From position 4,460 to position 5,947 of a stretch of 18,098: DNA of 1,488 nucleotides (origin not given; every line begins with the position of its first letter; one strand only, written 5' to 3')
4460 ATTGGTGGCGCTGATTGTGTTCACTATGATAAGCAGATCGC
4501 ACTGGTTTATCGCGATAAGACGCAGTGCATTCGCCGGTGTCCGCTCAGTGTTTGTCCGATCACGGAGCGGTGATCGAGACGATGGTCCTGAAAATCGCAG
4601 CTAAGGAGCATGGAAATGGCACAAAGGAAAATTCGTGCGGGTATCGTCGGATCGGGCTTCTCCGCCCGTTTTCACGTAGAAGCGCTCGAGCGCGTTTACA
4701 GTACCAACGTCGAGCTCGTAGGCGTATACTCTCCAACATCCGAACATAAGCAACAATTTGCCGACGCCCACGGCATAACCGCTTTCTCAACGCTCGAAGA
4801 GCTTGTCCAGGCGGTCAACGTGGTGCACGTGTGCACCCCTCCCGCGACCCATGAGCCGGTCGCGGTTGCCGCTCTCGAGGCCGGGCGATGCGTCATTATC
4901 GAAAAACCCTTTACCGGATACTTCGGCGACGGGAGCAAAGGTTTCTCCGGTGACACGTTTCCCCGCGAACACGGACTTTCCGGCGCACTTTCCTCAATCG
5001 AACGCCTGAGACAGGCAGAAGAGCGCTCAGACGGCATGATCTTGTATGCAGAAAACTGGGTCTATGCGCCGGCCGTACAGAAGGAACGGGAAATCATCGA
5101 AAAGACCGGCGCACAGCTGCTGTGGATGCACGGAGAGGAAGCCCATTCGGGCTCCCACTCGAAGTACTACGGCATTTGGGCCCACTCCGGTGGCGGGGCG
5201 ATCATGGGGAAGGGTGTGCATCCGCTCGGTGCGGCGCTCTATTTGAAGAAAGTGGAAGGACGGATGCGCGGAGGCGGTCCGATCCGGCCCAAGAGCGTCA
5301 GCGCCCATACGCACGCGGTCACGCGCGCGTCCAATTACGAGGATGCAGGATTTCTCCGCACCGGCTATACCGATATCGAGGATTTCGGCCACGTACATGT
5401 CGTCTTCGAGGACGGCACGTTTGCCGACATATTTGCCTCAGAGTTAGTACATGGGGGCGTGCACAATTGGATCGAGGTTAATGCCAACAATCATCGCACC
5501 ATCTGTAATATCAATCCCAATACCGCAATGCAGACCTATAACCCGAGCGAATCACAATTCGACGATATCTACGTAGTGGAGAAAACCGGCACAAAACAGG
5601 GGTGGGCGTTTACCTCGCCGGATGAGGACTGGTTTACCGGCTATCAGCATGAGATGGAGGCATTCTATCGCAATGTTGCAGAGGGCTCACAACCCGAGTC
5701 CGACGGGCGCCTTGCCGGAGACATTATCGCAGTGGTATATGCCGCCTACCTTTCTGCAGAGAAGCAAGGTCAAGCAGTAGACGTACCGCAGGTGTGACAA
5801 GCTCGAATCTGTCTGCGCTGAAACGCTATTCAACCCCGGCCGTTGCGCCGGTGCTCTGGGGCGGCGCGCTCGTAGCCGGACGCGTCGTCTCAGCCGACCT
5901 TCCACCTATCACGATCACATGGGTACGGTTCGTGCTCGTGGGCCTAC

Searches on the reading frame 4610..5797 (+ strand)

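Call 8: search_protein_families(library=pfam, proteins=[window:4610-5797:+], max_evalue=0.01)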
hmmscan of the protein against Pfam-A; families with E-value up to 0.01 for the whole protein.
window:4610-5797:+ (395 aa): 4 families
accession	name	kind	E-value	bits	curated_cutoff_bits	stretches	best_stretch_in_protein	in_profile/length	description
PF01408.29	GFO_IDH_MocA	-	5.4e-21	76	24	1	8-102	1-96/120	Oxidoreductase family, NAD-binding Rossmann fold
PF22725.1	GFO_IDH_MocA_C3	-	5.9e-07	30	27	1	183-291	32-117/124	GFO/IDH/MocA C-terminal domain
PF02423.21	OCD_Mu_crystall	-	0.00067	19.2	24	1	11-84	133-209/314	Ornithine cyclodeaminase/mu-crystallin family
PF03807.23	F420_oxidored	-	0.0079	17.2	21.6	0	11-96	3-89/94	NADP oxidoreductase coenzyme F420-dependent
